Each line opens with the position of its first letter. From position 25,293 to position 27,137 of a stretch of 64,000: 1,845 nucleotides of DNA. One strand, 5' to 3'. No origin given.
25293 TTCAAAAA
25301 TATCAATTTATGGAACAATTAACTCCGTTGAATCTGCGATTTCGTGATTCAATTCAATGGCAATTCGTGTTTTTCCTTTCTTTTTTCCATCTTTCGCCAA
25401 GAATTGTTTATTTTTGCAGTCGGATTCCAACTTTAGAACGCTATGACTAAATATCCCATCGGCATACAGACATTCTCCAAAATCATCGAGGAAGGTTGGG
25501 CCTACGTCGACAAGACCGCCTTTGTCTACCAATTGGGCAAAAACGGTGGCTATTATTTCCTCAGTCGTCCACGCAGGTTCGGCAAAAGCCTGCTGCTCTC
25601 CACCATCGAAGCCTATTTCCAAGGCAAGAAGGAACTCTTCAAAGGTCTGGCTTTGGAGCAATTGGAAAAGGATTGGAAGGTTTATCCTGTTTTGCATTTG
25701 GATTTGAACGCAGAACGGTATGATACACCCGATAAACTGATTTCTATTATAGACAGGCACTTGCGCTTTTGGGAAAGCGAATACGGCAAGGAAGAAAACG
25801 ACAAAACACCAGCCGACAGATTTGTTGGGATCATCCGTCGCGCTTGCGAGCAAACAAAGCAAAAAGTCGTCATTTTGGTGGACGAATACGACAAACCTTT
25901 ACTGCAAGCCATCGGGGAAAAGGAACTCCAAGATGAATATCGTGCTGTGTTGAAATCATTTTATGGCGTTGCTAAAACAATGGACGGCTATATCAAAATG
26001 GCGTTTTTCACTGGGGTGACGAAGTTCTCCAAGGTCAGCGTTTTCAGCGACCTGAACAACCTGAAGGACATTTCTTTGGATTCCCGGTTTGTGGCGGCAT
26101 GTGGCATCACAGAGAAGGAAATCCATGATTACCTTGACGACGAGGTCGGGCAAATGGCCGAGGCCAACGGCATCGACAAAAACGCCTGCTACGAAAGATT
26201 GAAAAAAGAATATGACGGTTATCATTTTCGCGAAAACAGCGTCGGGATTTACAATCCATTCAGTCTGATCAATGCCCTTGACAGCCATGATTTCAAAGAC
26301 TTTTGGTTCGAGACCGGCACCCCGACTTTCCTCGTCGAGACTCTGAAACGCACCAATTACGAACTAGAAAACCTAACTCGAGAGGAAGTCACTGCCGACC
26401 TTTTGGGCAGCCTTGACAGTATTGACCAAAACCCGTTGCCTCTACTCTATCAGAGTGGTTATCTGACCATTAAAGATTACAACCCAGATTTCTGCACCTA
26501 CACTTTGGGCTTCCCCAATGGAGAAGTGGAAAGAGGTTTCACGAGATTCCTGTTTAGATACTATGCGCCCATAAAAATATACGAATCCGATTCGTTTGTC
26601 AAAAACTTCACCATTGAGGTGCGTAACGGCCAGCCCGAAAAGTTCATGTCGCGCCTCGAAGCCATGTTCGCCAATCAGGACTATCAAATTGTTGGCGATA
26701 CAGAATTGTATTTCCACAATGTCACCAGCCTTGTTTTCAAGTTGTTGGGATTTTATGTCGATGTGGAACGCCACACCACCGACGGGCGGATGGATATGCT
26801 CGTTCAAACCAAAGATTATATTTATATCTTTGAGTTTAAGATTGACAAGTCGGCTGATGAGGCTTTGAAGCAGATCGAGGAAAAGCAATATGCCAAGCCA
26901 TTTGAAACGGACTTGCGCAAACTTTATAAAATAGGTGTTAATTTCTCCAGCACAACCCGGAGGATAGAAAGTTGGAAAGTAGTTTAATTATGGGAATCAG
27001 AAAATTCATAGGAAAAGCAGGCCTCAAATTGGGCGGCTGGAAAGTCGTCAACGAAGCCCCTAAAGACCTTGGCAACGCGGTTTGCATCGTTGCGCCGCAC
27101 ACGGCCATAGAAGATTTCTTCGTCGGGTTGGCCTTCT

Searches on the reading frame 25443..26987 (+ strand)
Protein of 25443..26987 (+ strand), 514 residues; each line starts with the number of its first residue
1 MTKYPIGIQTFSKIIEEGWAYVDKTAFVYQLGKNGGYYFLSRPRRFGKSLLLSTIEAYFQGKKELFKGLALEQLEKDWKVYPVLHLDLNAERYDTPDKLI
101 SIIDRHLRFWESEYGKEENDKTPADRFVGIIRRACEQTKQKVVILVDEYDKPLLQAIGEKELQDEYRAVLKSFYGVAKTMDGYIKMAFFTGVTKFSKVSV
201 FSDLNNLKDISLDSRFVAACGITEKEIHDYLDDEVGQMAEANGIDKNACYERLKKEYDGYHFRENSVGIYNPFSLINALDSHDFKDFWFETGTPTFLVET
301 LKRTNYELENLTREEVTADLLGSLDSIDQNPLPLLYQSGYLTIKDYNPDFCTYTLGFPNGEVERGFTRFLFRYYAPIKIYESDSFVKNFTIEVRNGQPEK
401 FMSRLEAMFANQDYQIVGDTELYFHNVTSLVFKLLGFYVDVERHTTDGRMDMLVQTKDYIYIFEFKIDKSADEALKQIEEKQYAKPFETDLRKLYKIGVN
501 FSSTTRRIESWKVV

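Call 76: search_protein_families(library=pfam, proteins=[window:25443-26987:+], max_evalue=0.00001)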
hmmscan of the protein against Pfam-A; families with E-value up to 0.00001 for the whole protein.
window:25443-26987:+ (514 aa): 2 families
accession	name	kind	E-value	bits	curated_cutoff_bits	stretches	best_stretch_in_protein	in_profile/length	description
PF09820.16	AAA-ATPase_like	-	9.4e-74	248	26.1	1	5-201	1-201/201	Predicted AAA-ATPase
PF08011.17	PDDEXK_9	-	2.5e-22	79.3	25.5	1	420-511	2-105/105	PD-(D/E)XK nuclease superfamily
